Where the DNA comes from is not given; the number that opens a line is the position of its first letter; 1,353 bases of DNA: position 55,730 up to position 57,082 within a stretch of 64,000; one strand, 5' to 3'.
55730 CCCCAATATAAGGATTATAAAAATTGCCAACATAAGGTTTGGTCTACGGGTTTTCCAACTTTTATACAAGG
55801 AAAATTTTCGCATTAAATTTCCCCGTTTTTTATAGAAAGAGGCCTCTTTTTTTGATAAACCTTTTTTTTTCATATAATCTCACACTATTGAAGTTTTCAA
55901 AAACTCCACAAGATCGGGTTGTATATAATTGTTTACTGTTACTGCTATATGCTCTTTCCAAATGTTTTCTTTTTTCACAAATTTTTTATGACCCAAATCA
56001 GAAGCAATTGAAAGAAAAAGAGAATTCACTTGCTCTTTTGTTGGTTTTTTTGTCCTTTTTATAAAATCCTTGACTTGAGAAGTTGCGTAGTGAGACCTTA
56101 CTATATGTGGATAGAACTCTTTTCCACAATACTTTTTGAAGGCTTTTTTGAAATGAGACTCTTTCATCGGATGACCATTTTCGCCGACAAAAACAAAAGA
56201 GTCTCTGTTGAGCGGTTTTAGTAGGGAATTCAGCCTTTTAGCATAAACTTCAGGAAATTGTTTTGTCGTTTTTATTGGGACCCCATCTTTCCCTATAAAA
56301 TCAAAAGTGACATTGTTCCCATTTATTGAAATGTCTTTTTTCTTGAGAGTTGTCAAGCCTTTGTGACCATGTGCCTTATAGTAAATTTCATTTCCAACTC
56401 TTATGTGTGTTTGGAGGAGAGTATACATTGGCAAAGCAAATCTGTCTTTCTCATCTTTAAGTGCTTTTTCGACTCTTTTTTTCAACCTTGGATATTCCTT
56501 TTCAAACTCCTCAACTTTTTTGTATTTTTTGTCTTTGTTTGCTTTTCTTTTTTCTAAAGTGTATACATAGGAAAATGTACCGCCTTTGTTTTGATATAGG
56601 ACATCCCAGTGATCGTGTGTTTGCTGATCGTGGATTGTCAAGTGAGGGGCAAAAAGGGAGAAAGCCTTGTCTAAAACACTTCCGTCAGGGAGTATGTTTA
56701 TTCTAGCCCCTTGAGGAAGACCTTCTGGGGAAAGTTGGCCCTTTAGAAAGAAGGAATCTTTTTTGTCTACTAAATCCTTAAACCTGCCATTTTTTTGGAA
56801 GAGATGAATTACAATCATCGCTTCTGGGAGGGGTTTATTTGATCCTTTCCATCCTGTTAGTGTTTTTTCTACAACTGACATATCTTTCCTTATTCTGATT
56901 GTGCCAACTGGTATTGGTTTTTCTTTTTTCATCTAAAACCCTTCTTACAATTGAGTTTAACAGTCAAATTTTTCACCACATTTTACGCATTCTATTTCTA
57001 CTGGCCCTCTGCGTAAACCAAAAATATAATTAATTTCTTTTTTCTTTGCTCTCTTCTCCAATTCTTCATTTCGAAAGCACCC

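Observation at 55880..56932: Poxvirus/bacterial-size topoisomerase IB in a DPANN-like archaeal context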

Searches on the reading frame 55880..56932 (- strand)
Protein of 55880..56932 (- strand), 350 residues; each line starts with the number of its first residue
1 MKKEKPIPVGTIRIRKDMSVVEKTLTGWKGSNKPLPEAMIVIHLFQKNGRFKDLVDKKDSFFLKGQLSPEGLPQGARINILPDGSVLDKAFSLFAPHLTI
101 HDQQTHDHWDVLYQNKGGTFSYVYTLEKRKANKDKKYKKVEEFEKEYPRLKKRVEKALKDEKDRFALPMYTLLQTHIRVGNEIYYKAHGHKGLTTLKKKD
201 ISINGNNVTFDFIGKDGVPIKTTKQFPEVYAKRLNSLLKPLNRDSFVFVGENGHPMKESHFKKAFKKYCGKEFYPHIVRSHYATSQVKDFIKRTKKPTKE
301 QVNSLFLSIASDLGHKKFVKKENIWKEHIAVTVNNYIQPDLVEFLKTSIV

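Call 3: search_protein_families(library=pfam, proteins=[window:55880-56932:-], max_evalue=10)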
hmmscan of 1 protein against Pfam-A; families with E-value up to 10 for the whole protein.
window:55880-56932:- (350 aa): 3 families
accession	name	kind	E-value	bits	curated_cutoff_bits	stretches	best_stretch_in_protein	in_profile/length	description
PF01028.25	Topoisom_I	-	7.8e-18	65.1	23.7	1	129-322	4-202/228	Eukaryotic DNA topoisomerase I, catalytic core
PF00589.27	Phage_integrase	-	0.0013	19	27.1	1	195-284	43-138/172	Phage integrase family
PF16716.10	BST2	-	0.45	11.7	27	1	125-161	53-89/91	Bone marrow stromal antigen 2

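Call 4: search_protein_families(library=ncbifam, proteins=[window:55880-56932:-], max_evalue=10)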
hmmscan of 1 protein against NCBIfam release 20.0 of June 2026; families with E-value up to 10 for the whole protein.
window:55880-56932:- (350 aa): 0 families

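Call 5: search_solved_structures(query=window:55880-56932:-, max_evalue=10, show_alignments=3)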
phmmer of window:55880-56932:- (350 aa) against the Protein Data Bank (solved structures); distinct sequences matched with E-value up to 10: 9.
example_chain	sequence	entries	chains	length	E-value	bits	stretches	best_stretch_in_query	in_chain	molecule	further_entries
2f4q_A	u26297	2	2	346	3.3e-08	36.2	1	114-220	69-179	type I topoisomerase, putative | Putative Type I topoisomerase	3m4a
6z01_A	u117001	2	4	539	6.6e-08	35.2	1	101-296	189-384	DNA topoisomerase I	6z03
2h7f_X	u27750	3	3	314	4.4e-05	25.9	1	125-226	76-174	DNA topoisomerase 1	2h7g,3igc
1a41_A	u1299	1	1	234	0.0002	23.8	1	149-226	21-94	TOPOISOMERASE I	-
2b9s_A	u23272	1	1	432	0.012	18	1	163-232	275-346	topoisomerase I-like protein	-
9msq_A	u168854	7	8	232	0.43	12.8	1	54-190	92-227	Heat shock protein 90 homolog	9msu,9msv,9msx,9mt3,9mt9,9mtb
8gwa_B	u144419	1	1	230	0.47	12.7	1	47-91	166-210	Photosystem P840 reaction center iron-sulfur protein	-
6m32_B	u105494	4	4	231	0.47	12.7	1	47-91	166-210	Photosystem P840 reaction center iron-sulfur protein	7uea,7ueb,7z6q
6y07_A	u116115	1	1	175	2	10.6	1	109-160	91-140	sohair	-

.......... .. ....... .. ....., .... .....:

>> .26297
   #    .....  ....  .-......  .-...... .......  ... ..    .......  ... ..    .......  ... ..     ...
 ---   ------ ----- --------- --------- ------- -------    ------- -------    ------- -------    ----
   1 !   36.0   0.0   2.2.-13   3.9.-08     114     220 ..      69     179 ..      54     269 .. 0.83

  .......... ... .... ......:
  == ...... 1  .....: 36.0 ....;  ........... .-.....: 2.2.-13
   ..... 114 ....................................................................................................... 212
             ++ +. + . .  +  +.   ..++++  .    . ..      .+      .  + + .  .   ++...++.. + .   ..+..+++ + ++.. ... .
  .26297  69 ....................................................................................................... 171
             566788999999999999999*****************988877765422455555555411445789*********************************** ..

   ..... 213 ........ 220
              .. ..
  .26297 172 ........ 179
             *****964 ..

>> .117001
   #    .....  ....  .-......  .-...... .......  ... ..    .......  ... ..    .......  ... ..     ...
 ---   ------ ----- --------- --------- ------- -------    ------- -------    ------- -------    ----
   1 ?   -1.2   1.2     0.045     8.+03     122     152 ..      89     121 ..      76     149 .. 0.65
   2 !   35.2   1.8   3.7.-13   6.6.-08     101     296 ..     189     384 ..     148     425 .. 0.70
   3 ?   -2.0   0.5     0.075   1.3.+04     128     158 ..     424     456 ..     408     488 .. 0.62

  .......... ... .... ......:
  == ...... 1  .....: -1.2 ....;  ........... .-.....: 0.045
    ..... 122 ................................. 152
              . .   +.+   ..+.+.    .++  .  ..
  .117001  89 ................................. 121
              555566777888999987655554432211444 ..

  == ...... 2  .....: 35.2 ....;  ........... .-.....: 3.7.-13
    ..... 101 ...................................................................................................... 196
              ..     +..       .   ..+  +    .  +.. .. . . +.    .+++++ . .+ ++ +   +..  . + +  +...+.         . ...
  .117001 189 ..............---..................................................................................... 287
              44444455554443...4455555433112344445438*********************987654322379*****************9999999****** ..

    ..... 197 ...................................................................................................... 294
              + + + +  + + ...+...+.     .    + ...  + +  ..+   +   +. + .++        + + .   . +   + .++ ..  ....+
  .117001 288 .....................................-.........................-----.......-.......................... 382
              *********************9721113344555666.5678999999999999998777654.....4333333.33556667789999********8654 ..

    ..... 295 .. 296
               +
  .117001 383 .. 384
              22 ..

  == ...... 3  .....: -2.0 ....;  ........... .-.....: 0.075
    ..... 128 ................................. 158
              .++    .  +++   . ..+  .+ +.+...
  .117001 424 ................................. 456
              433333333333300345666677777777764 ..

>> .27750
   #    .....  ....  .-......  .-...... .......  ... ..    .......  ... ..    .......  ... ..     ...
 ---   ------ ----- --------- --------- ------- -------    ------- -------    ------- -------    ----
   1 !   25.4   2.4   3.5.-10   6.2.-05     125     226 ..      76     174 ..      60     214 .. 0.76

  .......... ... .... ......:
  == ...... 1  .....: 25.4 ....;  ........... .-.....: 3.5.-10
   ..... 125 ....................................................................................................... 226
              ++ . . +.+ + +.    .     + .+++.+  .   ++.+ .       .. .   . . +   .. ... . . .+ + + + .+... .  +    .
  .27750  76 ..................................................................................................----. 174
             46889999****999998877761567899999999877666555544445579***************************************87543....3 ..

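Call 6: find_homologous_proteins(query=window:55880-56932:-)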
Query window:55880-56932:- (350 aa): 690 proteins with E <= 0.001 among 2320 candidates; the best 120 are listed.
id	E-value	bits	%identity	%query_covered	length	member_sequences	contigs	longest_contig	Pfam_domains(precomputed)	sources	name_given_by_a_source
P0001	1.8e-233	792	100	100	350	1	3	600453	PF01028.26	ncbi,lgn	-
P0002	1.1e-181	622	79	96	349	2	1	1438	PF01028.26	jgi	-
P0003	5.2e-142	491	64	99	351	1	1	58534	PF01028.26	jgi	jgi:hypothetical protein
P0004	9.3e-141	487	63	99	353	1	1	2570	PF01028.26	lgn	-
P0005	3.8e-140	485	61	99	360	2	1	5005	PF01028.26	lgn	-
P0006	8.9e-139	480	61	99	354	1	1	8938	PF01028.26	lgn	-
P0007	5.0e-138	478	61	99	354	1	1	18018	PF01028.26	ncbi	-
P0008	2.1e-137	476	59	100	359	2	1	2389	PF01028.26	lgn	-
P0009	1.2e-136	473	61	97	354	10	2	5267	PF01028.26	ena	-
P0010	1.3e-136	473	64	95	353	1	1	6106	PF01028.26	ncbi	ncbi:MAG: hypothetical protein ABIH82_05630 [Candidatus Woesearchaeota archaeon]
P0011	1.5e-136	473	60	100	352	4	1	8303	PF01028.26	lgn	-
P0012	2.3e-136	472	62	97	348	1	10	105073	PF01028.26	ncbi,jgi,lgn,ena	-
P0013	3.2e-136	472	60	98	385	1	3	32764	PF01028.26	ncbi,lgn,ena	-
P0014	1.2e-135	470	60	99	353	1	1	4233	PF01028.26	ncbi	-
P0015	3.4e-135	469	61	99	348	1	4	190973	PF01028.26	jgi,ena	jgi:hypothetical protein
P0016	5.9e-135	468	60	99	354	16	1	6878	PF01028.26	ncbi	-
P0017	8.4e-134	464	60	100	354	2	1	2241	PF01028.26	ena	-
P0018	1.2e-133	464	62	97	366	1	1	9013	PF01028.26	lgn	-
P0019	1.3e-133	463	60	98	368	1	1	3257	PF01028.26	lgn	-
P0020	1.0e-132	461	61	98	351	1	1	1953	PF01028.26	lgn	-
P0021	1.2e-132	460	60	99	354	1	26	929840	PF01028.26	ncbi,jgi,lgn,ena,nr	ncbi:hypothetical protein HOL21_00045 [Candidatus Woesearchaeota archaeon]|jgi:hypothetical protein|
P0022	1.3e-132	460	61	98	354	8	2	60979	PF01028.26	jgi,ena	-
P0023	3.2e-132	459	61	97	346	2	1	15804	PF01028.26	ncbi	-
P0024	3.8e-132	459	60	97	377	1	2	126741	PF01028.26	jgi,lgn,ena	-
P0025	4.5e-132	458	59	99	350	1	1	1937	PF01028.26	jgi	-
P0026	4.7e-132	458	59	98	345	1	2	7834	PF01028.26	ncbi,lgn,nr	ncbi:MAG: hypothetical protein KKA62_00165 [Nanoarchaeota archaeon]|nr:hypothetical protein [Nanoarc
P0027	4.9e-132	458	58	99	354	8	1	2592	PF01028.26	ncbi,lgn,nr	ncbi:MAG: hypothetical protein U9O53_03495 [archaeon]|nr:hypothetical protein [archaeon]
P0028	7.3e-132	458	59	97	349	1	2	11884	PF01028.26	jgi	-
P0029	8.4e-132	457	60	98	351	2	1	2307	PF01028.26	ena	-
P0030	8.5e-132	457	59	98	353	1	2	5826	PF01028.26,PF00589.28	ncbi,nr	ncbi:MAG: hypothetical protein ABIH52_00325 [Candidatus Aenigmatarchaeota archaeon]|nr:tyrosine-type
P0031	9.3e-132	457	59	100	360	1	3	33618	PF01028.26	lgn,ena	-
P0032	1.1e-131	457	62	97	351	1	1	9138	PF01028.26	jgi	-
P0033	2.4e-131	456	59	97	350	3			PF01028.26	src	-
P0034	3.5e-131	455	61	97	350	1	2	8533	PF01028.26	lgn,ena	-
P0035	5.4e-131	455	58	100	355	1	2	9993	PF01028.26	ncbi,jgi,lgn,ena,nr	ncbi:hypothetical protein COV17_01355 [Candidatus Woesearchaeota archaeon CG10_big_fil_rev_8_21_14_0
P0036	7.5e-131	454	58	99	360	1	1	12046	PF01028.26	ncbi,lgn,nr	ncbi:MAG: hypothetical protein JW800_05135 [Candidatus Omnitrophica bacterium]|nr:hypothetical prote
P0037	7.6e-131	454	60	97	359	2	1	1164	PF01028.26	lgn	-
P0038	7.7e-131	454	60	100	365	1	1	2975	PF01028.26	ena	-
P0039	1.2e-130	454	60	99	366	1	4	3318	PF01028.26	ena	-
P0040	1.4e-130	453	59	99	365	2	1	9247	PF01028.26,PF00589.28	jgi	-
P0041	1.8e-130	453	57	98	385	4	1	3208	PF01028.26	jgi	-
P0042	2.8e-130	452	61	99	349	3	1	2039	PF01028.26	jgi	jgi:hypothetical protein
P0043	3.8e-130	452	58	100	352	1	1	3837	PF01028.26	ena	-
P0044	3.9e-130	452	60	97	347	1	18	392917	PF01028.26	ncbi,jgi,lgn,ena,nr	ncbi:hypothetical protein HN840_03045 [archaeon]|jgi:hypothetical protein|nr:hypothetical protein [a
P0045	4.7e-130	452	60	99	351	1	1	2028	PF01028.26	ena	-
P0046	5.4e-130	452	59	98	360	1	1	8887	PF01028.26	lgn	-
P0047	7.0e-130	451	58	97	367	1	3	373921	PF01028.26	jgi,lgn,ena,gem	-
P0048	7.4e-130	451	59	100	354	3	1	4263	PF01028.26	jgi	-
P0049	8.8e-130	451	59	100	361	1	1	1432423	PF01028.26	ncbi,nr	ncbi:MAG: hypothetical protein JSV93_01570 [Candidatus Omnitrophota bacterium]|nr:MAG: hypothetical 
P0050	1.1e-129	450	60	98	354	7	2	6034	PF01028.26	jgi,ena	-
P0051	1.5e-129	450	60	98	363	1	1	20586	PF01028.26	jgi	jgi:hypothetical protein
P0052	1.8e-129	450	59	97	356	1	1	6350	PF01028.26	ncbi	-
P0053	3.3e-129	449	60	99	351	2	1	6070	PF01028.26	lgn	-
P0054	4.2e-129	449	59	98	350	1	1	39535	PF01028.26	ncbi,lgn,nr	ncbi:hypothetical protein HYT55_03865 [Candidatus Woesearchaeota archaeon]|nr:hypothetical protein [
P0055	4.4e-129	449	60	100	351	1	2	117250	PF01028.26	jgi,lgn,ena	jgi:hypothetical protein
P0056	5.7e-129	448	62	96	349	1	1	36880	PF01028.26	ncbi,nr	ncbi:hypothetical protein EXS74_00310 [Candidatus Woesearchaeota archaeon]|nr:hypothetical protein [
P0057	6.6e-129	448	61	97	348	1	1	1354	PF01028.26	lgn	-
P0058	7.4e-129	448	58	99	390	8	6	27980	PF01028.26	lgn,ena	-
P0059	7.9e-129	448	59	95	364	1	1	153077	PF01028.26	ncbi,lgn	ncbi:MAG: hypothetical protein ABIJ92_00895 [Candidatus Aenigmatarchaeota archaeon]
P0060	8.8e-129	448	58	98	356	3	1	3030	PF01028.26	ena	-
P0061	9.5e-129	447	63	99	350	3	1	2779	PF01028.26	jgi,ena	-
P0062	1.1e-128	447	58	100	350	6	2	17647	PF01028.26,PF00589.28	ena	-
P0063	1.3e-128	447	58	95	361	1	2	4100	PF01028.26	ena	-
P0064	1.9e-128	446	57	100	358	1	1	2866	PF01028.26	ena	-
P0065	1.9e-128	446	59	99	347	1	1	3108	PF01028.26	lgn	-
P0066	1.9e-128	446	58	99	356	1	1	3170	PF01028.26,PF00589.28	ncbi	-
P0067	2.2e-128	446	59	98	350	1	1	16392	PF01028.26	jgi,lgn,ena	-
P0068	2.7e-128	446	56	100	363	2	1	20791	PF01028.26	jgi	jgi:hypothetical protein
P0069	3.1e-128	446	60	97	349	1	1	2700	PF01028.26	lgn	-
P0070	3.3e-128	446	61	97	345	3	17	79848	PF01028.26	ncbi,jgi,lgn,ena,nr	ncbi:hypothetical protein HOC80_03950 [archaeon]|jgi:hypothetical protein|nr:hypothetical protein [a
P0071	3.4e-128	446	59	96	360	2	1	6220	PF01028.26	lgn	-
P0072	4.7e-128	445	58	100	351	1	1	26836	PF01028.26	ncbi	ncbi:MAG: hypothetical protein ABIH72_04545 [archaeon]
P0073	5.1e-128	445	57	99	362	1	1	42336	PF01028.26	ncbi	-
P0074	5.7e-128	445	46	98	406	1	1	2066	PF01028.26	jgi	-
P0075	6.3e-128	445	57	100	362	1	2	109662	PF01028.26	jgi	jgi:hypothetical protein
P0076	6.4e-128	445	60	96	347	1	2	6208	PF01028.26,PF00589.28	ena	-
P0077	6.8e-128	445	61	97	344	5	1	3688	PF01028.26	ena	-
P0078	8.2e-128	444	60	97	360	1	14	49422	PF01028.26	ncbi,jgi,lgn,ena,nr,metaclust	ncbi:hypothetical protein HN385_05295 [archaeon]|jgi:hypothetical protein|nr:hypothetical protein [a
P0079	8.9e-128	444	56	99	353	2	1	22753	PF01028.26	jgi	-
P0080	9.9e-128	444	58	99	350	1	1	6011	PF01028.26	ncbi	-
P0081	1.0e-127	444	58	98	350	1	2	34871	PF01028.26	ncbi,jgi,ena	-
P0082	1.0e-127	444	58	99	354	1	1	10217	PF01028.26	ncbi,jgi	-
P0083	1.1e-127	444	58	99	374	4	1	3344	PF01028.26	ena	-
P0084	1.1e-127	444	58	100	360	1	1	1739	PF01028.26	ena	-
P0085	1.3e-127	444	56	99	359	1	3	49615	PF01028.26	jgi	jgi:DNA topoisomerase IB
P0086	1.5e-127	444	58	98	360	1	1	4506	PF01028.26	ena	-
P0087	1.5e-127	443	58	98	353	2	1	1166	PF01028.26,PF00589.28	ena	-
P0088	1.5e-127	443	58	97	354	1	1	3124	PF01028.26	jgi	jgi:hypothetical protein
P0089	1.8e-127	443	57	99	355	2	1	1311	PF01028.26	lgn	-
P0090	2.4e-127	443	57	99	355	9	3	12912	PF01028.26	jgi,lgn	-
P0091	3.2e-127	442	56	100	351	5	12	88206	PF01028.26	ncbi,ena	-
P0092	3.4e-127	442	57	98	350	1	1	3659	PF01028.26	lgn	-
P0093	4.3e-127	442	55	99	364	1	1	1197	PF01028.26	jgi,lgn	-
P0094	5.0e-127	442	58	98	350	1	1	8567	PF01028.26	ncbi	ncbi:MAG: hypothetical protein ABIA37_05595 [Candidatus Woesearchaeota archaeon]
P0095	5.2e-127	442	57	99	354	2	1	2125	PF01028.26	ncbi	-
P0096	5.8e-127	442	58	98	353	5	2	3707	PF01028.26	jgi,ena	-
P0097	5.8e-127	442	58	98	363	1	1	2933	PF01028.26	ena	-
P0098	6.7e-127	441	57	99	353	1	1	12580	PF01028.26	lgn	-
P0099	1.0e-126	441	59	98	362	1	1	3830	PF01028.26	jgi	jgi:hypothetical protein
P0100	1.3e-126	440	57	100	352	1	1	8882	PF01028.26,PF00589.28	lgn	-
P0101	1.5e-126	440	58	99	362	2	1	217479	PF01028.26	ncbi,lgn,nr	ncbi:MAG: hypothetical protein JW716_04560 [Candidatus Aenigmarchaeota archaeon]|nr:hypothetical pro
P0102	1.6e-126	440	57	98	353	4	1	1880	PF01028.26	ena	-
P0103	1.7e-126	440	58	99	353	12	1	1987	PF01028.26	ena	-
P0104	1.9e-126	440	59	97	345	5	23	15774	PF01028.26,PF00589.28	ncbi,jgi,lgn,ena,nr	ncbi:hypothetical protein J4405_05035 [Candidatus Woesearchaeota archaeon]|nr:hypothetical protein [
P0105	2.2e-126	440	57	99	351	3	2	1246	PF01028.26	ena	-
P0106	2.3e-126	440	59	98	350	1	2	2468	PF01028.26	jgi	-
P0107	2.4e-126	440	56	98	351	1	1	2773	PF01028.26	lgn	-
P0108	2.5e-126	439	57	99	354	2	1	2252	PF01028.26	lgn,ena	-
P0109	3.3e-126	439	59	99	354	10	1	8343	PF01028.26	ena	-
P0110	3.3e-126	439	57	100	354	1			PF01028.26,PF00589.28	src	-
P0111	4.4e-126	439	58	100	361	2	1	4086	PF01028.26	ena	-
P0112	6.4e-126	438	57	100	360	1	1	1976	PF01028.26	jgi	-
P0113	6.6e-126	438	59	97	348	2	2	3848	PF01028.26,PF00589.28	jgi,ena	-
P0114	6.7e-126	438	57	98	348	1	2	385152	PF01028.26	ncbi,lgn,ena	-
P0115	7.1e-126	438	59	95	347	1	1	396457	PF01028.26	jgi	jgi:hypothetical protein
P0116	8.7e-126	438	56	98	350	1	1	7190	PF01028.26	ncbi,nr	ncbi:MAG: hypothetical protein HY518_05400, partial [Candidatus Aenigmarchaeota archaeon]|nr:hypothe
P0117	9.8e-126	438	58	97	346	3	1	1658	PF01028.26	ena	-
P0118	1.0e-125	437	56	100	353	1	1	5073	PF01028.26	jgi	-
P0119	1.1e-125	437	57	97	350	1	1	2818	PF01028.26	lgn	-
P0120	1.2e-125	437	59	96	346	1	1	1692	PF01028.26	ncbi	-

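Call 16: search_protein_representatives(protein=window:55880-56932:-)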
Query: 350 residues. Proteins with E-value up to 0.001 (for the whole library): 1244; up to 1e-10: 63; up to 1e-30: 23. The best 150 are listed.
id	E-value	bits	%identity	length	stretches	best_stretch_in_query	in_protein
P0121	7.5e-120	416.5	57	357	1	5-346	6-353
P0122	1.2e-99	350.0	52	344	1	16-347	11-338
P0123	3.5e-98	345.3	48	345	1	7-347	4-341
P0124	1.9e-82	293.5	58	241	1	12-248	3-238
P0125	3.9e-82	292.5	60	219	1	135-348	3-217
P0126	3.2e-68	246.7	46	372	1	47-344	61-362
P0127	1.5e-63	231.4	41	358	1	2-341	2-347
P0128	1.9e-60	221.2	49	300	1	4-221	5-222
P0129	4.6e-58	213.3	38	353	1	7-346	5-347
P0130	1.8e-50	188.4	46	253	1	108-346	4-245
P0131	2.9e-50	187.7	35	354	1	16-343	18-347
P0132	2.3e-48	181.4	40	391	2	42-299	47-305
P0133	5.0e-48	180.3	43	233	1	133-344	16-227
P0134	2.5e-47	178.0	50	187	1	163-345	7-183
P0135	1.2e-45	172.5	53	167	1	41-198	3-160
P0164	1.7e-13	66.8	32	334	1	117-341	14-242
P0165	3.5e-13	65.8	30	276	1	118-323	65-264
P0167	4.3e-13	65.5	30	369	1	108-301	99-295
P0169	4.1e-12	62.3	28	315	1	120-323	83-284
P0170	4.8e-12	62.0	33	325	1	122-298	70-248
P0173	1.9e-11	60.0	33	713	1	118-302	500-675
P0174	2.1e-11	59.9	35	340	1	107-254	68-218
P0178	3.7e-11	59.1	35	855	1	118-301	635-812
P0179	3.7e-11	59.1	29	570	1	101-287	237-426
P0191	2.6e-10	56.3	26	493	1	105-343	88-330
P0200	5.6e-10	55.2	30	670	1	97-291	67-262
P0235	8.3e-09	51.4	28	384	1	127-344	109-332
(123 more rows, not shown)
